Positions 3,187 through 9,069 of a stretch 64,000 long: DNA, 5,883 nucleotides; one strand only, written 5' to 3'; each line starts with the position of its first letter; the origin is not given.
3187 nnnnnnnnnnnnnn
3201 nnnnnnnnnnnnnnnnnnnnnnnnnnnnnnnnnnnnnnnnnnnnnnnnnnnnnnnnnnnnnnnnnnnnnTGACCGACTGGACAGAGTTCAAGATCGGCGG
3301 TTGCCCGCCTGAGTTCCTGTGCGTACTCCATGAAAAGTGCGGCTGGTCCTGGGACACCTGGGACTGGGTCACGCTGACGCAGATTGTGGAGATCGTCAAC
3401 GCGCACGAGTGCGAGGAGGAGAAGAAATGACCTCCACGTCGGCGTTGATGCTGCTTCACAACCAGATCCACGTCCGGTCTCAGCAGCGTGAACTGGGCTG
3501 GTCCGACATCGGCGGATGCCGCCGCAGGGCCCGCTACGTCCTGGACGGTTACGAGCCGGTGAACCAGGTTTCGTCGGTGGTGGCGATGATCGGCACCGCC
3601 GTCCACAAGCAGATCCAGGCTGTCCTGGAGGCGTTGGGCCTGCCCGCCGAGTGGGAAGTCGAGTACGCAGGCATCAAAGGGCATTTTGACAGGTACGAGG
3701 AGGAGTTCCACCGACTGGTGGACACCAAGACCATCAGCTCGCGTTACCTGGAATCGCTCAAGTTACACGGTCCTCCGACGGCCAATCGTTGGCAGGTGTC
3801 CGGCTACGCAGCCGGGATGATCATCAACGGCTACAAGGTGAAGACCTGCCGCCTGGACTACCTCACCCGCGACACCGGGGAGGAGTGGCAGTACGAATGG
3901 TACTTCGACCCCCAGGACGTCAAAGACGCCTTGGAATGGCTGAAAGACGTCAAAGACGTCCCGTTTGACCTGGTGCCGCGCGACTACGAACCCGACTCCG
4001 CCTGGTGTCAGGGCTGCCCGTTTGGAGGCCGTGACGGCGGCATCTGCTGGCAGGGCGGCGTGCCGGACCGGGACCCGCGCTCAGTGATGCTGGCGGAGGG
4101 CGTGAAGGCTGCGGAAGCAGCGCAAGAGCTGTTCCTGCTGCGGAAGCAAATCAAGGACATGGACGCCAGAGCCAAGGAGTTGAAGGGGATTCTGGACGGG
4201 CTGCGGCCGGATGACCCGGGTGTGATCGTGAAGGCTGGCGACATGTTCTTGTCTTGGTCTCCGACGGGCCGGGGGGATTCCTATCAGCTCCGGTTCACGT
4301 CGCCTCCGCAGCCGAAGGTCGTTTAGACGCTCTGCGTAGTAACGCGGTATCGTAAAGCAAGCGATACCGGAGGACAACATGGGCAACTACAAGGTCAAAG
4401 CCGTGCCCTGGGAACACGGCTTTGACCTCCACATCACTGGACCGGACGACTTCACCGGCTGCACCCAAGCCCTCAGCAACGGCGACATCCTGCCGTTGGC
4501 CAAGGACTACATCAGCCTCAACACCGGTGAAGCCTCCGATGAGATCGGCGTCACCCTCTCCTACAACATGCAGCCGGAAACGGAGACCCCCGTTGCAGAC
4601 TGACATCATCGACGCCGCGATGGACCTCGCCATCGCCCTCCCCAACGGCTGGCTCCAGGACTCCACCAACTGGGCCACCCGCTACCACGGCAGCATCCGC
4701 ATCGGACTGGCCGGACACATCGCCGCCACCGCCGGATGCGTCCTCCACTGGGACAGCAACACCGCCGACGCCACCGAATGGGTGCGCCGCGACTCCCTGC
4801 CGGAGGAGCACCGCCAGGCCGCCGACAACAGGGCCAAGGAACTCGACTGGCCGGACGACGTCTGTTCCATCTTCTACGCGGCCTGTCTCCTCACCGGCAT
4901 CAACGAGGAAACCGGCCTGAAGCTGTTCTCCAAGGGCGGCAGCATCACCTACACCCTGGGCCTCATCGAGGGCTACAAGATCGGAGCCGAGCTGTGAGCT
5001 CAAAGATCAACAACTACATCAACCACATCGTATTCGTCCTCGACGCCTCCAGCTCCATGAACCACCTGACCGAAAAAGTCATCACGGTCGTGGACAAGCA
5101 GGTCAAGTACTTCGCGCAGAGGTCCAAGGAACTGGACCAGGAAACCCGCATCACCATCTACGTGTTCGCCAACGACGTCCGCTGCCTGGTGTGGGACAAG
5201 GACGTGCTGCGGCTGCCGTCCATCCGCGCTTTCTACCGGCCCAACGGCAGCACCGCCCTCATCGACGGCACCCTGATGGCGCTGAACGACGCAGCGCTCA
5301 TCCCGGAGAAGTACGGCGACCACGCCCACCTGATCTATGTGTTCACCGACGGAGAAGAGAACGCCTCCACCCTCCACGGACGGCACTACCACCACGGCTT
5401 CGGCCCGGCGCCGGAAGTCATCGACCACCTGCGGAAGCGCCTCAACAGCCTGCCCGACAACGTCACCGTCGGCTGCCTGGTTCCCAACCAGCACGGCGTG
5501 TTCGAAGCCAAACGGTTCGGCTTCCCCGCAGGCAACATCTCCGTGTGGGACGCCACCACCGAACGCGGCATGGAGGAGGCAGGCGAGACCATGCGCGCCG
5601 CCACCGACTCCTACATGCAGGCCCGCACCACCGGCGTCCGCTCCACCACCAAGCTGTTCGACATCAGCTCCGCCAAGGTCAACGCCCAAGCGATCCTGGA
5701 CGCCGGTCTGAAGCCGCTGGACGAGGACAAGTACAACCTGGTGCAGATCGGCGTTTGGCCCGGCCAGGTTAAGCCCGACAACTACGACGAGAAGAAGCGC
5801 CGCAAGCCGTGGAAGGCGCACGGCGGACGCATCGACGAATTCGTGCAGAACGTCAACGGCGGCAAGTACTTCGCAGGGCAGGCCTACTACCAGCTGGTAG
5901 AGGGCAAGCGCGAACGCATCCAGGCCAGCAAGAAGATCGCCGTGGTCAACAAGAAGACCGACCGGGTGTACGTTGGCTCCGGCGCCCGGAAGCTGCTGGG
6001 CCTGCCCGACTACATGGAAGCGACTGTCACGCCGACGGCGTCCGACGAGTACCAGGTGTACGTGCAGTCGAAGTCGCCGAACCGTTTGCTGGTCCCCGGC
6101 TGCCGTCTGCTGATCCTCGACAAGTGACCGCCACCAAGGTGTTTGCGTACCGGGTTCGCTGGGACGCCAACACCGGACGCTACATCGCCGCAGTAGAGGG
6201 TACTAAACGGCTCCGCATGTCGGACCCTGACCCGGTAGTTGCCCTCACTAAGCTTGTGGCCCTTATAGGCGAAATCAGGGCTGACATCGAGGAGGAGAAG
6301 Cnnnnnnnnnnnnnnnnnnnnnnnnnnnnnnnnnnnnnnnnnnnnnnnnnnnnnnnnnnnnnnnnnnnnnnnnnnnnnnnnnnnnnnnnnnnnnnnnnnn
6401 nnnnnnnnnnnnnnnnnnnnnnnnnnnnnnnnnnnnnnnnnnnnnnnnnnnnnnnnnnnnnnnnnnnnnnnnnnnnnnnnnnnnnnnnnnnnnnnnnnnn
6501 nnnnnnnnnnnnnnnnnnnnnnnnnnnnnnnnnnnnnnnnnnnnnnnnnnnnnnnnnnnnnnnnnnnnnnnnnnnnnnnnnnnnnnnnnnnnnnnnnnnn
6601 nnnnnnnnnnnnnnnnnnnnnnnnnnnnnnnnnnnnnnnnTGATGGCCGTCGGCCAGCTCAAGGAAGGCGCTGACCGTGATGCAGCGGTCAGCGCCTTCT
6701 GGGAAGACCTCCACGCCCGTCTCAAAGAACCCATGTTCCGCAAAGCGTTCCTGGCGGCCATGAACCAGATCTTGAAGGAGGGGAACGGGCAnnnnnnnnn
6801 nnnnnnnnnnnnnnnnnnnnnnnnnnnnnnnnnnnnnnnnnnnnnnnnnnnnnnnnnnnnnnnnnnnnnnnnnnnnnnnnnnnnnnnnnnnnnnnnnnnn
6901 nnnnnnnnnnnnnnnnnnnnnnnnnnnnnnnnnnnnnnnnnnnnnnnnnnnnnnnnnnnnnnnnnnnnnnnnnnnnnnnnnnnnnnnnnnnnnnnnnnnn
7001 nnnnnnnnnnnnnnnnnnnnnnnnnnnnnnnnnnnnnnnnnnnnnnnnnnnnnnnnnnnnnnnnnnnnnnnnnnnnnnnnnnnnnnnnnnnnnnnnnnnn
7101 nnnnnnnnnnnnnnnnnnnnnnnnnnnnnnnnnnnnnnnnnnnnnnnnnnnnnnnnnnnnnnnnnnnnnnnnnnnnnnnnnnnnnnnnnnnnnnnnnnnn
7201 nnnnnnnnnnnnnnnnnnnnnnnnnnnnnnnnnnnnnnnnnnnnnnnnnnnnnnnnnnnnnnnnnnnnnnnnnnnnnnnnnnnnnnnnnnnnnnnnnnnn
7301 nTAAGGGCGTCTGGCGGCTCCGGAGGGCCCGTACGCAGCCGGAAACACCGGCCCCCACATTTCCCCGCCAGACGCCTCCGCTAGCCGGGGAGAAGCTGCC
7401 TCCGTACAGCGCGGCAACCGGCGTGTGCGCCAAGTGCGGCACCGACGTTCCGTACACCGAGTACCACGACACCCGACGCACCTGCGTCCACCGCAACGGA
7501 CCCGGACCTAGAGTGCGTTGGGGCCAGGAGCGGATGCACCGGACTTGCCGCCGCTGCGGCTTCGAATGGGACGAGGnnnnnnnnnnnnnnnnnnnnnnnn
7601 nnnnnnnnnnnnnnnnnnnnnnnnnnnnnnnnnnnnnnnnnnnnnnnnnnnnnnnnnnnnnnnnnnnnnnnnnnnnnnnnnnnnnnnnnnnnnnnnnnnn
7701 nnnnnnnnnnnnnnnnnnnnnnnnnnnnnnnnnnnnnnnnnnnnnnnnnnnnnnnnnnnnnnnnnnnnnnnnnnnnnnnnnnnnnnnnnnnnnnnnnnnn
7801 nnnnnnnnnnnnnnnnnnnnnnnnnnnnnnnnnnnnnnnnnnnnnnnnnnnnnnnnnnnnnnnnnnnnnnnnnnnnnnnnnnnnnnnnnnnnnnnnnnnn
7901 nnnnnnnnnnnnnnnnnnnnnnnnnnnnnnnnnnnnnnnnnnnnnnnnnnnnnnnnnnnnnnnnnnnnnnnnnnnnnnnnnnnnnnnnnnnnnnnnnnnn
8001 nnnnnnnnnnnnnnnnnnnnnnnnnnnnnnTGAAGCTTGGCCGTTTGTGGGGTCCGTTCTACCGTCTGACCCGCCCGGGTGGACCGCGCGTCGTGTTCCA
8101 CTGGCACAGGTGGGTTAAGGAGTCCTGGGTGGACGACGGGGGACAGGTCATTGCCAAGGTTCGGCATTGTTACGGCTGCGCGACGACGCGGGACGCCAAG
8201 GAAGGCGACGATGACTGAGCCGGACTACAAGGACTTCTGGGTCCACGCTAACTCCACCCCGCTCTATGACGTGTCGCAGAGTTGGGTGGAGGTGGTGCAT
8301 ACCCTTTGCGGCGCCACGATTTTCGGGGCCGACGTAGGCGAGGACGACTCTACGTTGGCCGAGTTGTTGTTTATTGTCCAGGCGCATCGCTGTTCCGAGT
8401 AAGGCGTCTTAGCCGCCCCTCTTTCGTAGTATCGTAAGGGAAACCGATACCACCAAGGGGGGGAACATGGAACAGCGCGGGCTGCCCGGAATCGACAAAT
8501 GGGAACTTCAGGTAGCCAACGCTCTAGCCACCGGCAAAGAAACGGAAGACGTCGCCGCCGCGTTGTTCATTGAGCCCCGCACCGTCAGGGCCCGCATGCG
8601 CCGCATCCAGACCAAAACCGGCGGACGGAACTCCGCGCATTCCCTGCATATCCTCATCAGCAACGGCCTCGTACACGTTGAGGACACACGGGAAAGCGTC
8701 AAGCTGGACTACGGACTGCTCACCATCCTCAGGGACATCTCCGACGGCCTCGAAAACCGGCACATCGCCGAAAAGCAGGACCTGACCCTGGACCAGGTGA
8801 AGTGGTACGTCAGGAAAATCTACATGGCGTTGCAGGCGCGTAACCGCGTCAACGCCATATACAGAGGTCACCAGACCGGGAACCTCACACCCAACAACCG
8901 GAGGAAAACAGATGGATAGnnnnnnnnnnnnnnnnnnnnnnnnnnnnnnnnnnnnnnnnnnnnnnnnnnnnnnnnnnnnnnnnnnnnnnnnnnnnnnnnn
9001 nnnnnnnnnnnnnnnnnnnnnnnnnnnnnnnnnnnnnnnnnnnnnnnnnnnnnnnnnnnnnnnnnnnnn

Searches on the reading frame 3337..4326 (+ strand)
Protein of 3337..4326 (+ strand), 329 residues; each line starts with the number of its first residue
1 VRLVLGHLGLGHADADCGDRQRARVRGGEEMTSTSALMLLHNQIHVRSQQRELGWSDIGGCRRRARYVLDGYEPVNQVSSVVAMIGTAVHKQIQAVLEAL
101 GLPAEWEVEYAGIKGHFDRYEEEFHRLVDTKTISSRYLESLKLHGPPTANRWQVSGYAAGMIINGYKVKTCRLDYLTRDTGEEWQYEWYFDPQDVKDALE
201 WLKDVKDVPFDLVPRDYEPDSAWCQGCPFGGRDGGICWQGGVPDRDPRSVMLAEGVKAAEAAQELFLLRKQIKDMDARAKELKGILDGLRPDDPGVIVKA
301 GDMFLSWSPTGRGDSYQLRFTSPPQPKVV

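Call 31: search_protein_families(library=pfam, proteins=[window:3337-4326:+], max_evalue=0.01)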
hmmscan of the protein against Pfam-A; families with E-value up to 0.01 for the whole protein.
window:3337-4326:+ (329 aa): 1 family
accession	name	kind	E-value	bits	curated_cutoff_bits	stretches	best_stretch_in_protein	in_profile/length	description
PF12705.13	PDDEXK_1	-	0.00058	20.3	22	1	103-229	112-242/247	PD-(D/E)XK nuclease superfamily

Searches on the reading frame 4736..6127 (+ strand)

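Call 31: search_protein_families(library=pfam, proteins=[window:4736-6127:+], max_evalue=0.01)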
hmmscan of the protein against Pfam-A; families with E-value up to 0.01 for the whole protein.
window:4736-6127:+ (463 aa): 2 families
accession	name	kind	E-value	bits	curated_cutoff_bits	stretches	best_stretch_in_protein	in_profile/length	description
PF00092.34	VWA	-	8.8e-05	23.2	23.8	1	98-210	2-117/174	von Willebrand factor type A domain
PF13519.12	VWA_2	-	0.00075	20.5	27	1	98-207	1-107/107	von Willebrand factor type A domain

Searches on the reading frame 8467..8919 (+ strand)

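Call 62: search_protein_families(library=pfam, proteins=[window:8467-8919:+], max_evalue=0.01)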
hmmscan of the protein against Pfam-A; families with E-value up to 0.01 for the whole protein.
window:8467-8919:+ (150 aa): 4 families
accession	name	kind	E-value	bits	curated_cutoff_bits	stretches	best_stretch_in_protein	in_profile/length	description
PF00196.25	GerE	-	5.4e-16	58.4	23.5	2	13-58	7-52/57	Bacterial regulatory proteins, luxR family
PF13556.12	HTH_30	-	3e-05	24.2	27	1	20-52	9-41/59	PucR C-terminal helix-turn-helix domain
PF13412.12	HTH_24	-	0.0023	17.9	21.9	0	80-117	4-40/48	Winged helix-turn-helix DNA-binding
PF13384.12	HTH_23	-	0.0034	17.6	24.6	0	14-46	8-40/50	Homeodomain-like domain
